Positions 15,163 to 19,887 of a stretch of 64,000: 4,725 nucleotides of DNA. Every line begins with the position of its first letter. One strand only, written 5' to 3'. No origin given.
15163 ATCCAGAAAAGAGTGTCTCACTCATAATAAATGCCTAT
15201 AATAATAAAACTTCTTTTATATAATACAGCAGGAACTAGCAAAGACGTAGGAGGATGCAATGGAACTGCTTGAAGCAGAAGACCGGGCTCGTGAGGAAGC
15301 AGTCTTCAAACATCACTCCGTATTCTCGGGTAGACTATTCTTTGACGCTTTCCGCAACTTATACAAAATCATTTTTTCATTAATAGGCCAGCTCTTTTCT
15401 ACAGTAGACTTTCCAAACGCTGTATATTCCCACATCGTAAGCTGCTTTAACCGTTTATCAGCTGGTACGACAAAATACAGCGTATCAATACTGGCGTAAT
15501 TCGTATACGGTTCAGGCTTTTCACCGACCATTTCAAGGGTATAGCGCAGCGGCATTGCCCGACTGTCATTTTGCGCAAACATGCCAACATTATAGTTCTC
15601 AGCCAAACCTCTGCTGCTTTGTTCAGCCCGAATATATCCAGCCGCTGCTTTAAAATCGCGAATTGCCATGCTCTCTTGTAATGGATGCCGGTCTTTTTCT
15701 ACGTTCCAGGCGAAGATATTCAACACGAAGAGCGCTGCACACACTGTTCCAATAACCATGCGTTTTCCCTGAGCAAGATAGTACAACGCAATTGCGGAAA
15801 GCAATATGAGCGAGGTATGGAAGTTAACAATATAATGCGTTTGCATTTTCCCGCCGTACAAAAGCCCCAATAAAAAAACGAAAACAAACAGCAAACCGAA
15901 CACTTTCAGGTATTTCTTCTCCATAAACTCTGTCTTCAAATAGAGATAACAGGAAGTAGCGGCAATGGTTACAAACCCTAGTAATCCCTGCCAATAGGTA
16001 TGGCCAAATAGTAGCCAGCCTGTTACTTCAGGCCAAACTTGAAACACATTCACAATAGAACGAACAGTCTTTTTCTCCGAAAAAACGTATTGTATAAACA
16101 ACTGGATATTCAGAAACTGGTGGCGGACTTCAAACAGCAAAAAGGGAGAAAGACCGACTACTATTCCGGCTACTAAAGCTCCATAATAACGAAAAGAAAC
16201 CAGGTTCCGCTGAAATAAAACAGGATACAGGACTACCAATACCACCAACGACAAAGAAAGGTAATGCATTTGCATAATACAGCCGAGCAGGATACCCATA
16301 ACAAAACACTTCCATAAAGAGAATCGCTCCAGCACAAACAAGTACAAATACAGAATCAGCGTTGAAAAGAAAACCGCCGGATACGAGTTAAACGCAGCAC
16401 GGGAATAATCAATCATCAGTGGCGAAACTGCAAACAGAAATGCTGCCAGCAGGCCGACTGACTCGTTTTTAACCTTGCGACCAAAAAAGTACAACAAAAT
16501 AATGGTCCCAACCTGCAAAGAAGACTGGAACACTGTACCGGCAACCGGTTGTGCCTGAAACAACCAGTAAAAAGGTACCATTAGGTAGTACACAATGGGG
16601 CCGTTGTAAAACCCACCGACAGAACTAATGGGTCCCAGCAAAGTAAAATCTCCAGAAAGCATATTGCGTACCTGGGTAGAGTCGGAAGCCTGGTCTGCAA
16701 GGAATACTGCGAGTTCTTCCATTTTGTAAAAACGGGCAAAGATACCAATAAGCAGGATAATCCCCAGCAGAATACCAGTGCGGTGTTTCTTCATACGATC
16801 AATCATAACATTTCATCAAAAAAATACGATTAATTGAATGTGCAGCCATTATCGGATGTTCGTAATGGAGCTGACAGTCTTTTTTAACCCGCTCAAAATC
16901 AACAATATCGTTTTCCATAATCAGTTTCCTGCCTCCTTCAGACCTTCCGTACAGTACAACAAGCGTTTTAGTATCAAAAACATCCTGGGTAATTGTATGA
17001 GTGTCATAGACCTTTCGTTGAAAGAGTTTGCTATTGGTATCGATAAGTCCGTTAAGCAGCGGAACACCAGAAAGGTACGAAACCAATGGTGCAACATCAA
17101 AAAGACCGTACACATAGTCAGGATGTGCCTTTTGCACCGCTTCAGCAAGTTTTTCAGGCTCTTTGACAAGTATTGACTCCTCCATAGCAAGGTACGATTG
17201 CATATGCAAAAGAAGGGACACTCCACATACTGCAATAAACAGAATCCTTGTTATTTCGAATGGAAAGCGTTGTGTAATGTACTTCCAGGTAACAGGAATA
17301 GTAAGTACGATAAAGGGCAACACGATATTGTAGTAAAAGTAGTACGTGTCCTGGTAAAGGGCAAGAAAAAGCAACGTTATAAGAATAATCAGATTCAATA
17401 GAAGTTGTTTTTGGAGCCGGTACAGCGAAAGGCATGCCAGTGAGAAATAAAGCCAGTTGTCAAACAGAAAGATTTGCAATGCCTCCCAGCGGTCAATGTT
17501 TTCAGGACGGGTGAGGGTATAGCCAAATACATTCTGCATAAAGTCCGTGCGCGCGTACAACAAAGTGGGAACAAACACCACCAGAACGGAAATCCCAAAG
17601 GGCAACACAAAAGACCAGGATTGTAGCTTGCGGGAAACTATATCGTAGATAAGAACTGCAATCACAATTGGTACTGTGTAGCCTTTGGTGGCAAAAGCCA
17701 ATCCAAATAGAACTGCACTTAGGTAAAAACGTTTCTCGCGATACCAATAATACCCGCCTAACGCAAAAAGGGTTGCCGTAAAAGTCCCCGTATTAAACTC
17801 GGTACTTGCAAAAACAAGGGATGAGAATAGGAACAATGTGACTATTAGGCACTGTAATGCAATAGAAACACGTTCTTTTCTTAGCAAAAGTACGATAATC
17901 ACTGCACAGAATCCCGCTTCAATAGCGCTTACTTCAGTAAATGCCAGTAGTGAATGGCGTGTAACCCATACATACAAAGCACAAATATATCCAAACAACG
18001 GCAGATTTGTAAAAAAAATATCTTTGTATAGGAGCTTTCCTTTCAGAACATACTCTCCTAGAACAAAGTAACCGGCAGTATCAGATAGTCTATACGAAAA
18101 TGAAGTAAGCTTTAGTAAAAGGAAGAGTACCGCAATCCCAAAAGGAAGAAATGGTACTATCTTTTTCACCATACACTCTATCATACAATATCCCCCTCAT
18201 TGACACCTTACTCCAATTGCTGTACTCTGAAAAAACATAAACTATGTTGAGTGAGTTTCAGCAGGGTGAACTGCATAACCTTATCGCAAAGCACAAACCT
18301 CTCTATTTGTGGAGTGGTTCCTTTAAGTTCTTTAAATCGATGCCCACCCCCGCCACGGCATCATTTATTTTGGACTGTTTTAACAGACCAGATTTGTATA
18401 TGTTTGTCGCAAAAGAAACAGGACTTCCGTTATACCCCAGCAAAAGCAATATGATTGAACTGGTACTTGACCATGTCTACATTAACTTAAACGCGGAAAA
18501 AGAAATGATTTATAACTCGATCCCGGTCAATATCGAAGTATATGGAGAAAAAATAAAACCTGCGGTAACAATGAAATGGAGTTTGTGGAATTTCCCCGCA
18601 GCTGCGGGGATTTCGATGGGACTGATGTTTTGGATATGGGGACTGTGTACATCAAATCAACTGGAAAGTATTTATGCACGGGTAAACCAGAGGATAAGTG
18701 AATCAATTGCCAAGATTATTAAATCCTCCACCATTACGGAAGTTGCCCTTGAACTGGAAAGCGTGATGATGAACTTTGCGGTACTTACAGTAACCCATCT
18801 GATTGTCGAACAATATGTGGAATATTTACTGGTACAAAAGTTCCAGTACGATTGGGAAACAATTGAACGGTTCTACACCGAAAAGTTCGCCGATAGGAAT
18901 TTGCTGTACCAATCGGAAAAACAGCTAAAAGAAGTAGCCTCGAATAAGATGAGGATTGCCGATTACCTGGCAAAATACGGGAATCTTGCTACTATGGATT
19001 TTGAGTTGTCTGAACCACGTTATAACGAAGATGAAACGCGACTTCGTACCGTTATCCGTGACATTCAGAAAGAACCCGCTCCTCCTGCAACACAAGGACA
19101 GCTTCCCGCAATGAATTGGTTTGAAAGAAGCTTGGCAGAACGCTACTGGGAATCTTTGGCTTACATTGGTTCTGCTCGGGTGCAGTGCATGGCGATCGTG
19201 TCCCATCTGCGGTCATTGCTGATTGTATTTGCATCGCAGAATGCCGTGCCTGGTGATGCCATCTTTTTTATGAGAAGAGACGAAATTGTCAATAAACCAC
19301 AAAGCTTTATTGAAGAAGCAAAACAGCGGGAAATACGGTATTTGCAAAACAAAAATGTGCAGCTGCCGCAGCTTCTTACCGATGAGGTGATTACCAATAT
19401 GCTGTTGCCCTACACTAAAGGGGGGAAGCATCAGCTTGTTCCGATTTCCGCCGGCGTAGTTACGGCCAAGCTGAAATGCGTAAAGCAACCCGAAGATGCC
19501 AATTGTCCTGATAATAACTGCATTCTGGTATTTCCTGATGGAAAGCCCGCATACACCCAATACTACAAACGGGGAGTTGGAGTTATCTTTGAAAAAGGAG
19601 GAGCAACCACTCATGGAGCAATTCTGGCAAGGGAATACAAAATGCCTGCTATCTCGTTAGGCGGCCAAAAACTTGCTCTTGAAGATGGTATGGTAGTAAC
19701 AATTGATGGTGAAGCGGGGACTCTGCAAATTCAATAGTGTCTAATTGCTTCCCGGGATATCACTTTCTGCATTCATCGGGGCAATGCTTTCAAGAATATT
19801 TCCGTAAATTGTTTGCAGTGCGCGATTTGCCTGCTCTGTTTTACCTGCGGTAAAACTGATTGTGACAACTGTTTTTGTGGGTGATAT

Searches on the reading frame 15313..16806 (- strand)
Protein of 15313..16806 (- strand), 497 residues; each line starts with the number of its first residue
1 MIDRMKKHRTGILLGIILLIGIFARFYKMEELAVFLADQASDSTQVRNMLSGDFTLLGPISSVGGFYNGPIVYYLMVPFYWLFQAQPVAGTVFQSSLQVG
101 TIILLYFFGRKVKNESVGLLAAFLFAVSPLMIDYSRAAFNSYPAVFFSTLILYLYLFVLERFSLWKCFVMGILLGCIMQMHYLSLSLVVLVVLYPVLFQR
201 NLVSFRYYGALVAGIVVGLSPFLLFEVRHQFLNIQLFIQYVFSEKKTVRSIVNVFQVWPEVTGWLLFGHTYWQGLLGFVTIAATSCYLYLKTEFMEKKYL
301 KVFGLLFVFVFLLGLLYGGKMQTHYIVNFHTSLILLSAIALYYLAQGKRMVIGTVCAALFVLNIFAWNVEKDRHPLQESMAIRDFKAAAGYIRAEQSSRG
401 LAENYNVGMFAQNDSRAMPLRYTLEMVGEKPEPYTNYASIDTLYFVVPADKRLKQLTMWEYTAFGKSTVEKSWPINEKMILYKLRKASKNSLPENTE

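Call 22: search_protein_families(library=pfam, proteins=[window:15313-16806:-], max_evalue=0.0001)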
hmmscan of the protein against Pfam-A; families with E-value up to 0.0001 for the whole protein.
window:15313-16806:- (497 aa): 1 family
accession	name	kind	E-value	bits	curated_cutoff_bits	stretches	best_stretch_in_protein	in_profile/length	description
PF13231.12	PMT_2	-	1.7e-08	35.2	26.1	1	69-223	3-158/160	Dolichyl-phosphate-mannose-protein mannosyltransferase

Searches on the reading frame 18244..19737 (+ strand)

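Call 22: search_protein_families(library=pfam, proteins=[window:18244-19737:+], max_evalue=0.0001)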
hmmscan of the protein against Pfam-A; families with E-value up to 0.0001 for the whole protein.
window:18244-19737:+ (497 aa): 1 family
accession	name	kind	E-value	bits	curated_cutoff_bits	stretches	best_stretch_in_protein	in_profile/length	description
PF00391.29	PEP-utilizers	-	1.6e-15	56.9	23.1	1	424-492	3-72/72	PEP-utilising enzyme, mobile domain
